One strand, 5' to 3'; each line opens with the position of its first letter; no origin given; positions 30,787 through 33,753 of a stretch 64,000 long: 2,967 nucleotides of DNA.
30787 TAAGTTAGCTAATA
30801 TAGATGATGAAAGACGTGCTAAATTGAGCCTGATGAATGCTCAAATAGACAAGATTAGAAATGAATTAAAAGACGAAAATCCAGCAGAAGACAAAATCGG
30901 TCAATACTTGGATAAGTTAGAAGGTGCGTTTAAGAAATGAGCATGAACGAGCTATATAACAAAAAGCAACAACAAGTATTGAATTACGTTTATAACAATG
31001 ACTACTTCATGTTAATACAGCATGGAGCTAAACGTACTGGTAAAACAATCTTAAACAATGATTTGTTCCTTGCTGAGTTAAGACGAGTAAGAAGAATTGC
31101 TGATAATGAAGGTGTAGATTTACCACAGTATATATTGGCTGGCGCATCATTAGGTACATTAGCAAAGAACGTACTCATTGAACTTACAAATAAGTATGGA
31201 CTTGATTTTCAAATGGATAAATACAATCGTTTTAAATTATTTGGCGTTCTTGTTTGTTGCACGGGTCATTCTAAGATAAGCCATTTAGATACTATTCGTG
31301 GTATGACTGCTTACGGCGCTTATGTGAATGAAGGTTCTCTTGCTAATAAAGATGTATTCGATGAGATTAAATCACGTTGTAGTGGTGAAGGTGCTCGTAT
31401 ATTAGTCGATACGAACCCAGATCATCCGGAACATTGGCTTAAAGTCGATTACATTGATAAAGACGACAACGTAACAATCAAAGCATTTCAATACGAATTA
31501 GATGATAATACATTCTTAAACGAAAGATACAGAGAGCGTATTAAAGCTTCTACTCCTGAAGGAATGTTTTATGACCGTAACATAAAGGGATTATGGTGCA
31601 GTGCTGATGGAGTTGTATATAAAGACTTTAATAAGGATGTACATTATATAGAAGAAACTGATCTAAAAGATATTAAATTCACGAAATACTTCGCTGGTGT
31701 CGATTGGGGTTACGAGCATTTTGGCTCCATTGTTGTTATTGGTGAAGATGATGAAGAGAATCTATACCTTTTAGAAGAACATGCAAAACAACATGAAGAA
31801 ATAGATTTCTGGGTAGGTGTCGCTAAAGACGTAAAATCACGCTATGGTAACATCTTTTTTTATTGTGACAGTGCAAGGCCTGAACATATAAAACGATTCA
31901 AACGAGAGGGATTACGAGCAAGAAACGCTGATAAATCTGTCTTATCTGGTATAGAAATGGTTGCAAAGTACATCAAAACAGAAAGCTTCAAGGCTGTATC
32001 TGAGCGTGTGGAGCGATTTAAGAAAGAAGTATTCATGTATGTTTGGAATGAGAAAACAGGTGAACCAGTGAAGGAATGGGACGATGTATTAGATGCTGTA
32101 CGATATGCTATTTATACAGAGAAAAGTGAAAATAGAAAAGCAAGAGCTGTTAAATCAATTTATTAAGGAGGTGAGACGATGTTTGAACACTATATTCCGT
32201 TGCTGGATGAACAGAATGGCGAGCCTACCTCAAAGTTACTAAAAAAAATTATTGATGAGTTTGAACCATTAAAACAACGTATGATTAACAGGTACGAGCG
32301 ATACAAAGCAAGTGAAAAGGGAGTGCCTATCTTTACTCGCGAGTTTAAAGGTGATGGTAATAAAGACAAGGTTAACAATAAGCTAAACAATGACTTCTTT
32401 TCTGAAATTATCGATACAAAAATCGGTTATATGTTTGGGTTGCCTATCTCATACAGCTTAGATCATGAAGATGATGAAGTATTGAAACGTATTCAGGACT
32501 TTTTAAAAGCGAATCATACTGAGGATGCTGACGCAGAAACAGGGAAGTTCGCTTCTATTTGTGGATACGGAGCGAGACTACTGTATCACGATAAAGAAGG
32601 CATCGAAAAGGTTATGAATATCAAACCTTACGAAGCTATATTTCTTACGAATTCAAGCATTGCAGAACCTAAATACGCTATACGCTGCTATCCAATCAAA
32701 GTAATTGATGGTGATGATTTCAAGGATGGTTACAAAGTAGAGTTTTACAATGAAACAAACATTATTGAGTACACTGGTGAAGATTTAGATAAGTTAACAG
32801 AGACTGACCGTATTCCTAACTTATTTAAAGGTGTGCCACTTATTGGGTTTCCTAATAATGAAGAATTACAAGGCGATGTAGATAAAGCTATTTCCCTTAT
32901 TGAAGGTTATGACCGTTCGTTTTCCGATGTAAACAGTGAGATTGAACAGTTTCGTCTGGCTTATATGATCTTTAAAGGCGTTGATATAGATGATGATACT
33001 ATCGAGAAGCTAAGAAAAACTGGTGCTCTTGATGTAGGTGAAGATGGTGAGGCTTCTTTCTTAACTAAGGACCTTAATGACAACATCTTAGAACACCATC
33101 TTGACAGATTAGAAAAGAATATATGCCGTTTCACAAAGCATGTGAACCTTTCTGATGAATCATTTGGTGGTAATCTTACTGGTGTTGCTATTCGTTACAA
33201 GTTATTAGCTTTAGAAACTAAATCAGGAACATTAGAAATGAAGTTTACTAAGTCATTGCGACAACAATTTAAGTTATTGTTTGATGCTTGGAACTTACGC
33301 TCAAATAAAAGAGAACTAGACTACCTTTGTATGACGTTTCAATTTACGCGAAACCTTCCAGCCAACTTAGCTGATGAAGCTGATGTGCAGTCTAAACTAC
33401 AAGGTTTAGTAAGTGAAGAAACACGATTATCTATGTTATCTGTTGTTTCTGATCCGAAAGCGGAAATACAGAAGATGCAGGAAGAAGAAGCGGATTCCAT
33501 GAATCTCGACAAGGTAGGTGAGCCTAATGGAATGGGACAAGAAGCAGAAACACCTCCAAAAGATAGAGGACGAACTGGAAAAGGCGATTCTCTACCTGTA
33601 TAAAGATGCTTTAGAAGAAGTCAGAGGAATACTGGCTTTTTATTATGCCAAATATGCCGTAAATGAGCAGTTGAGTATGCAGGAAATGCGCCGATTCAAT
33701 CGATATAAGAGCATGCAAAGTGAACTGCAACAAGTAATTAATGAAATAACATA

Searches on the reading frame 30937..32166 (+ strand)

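Call 86: search_protein_families(library=pfam, proteins=[window:30937-32166:+], max_evalue=0.0001)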
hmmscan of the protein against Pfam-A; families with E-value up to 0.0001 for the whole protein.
window:30937-32166:+ (409 aa): 1 family
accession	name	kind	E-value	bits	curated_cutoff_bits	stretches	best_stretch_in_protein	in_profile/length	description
PF03237.21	Terminase_6N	-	1.9e-08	34.6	22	1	114-229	87-209/215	Terminase large subunit, T4likevirus-type, N-terminal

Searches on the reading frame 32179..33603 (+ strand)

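Call 86: search_protein_families(library=pfam, proteins=[window:32179-33603:+], max_evalue=0.0001)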
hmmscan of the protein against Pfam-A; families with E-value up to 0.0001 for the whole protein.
window:32179-33603:+ (474 aa): 1 family
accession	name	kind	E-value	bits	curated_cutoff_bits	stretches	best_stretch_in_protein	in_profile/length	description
PF05133.19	SPP1_portal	-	9.5e-101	338.2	25.5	1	22-440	2-413/416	Phage portal protein, SPP1 Gp6-like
